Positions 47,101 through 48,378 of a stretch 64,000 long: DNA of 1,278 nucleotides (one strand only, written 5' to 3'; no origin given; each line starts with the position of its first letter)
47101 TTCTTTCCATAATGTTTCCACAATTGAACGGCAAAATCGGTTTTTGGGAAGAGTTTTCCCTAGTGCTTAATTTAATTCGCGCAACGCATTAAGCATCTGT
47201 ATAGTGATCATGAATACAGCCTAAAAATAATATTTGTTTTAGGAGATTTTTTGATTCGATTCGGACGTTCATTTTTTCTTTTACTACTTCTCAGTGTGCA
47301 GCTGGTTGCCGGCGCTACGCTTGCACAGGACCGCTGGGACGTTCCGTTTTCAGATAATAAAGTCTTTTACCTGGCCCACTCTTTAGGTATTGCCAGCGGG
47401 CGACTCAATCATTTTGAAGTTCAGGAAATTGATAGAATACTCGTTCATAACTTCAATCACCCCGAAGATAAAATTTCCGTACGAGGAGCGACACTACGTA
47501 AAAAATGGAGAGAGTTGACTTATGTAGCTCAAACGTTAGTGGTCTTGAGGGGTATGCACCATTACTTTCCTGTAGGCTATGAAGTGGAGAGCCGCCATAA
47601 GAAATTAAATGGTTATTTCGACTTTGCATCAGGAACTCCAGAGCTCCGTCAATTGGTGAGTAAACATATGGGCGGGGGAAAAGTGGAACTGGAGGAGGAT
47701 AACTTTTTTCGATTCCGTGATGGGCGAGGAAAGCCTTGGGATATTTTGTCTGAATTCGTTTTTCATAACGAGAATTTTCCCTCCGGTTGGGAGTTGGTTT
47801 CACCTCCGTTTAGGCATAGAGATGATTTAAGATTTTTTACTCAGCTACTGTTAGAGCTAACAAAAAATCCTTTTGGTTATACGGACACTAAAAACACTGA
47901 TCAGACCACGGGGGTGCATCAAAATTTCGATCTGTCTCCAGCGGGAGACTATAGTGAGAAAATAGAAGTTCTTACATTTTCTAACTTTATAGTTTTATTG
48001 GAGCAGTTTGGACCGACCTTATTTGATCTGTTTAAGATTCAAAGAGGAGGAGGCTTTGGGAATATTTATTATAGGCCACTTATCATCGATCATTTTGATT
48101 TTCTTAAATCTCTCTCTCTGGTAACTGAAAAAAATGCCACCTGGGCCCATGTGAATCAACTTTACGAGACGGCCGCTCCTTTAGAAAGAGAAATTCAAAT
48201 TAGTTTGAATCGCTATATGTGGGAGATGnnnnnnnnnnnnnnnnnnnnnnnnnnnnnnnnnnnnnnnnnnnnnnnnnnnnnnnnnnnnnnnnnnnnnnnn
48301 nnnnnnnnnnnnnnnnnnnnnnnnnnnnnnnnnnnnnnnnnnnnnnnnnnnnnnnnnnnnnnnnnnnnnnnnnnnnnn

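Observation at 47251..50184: A single in-frame TAG splits a signal-peptide-bearing tandem amidoligase-like protein in the middle of a domain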

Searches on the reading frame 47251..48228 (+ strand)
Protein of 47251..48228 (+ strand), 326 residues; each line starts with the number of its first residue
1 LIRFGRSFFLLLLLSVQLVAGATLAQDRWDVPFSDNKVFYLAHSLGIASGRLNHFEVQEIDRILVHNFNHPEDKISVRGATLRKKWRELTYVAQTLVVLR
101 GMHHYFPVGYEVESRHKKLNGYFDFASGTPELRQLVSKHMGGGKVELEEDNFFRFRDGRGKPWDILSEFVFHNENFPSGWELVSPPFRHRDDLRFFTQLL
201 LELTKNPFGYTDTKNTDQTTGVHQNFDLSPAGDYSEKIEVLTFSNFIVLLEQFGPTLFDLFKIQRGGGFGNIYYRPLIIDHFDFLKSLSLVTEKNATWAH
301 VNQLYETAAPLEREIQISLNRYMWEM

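Call 3: search_protein_families(library=pfam, proteins=[window:47251-48228:+], max_evalue=10)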
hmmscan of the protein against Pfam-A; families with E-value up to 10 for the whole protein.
window:47251-48228:+ (326 aa): 1 family
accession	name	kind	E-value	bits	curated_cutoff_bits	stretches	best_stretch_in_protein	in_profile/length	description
PF12224.13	Amidoligase_2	-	0.22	11.8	22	1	155-227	41-120/245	Putative amidoligase enzyme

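Call 13: find_homologous_proteins(query=window:47251-48228:+, max_evalue=0.01)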
Query window:47251-48228:+ (326 aa): 1 proteins with E <= 0.01 among 3570 candidates.
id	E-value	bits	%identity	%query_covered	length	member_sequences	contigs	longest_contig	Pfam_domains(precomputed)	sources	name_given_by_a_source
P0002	5.7e-222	754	100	100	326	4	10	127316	-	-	-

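Call 80: search_protein_families(library=ncbifam, proteins=[window:47251-48228:+], max_evalue=0.01)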
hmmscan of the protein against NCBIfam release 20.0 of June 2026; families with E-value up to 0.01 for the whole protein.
window:47251-48228:+ (326 aa): 0 families
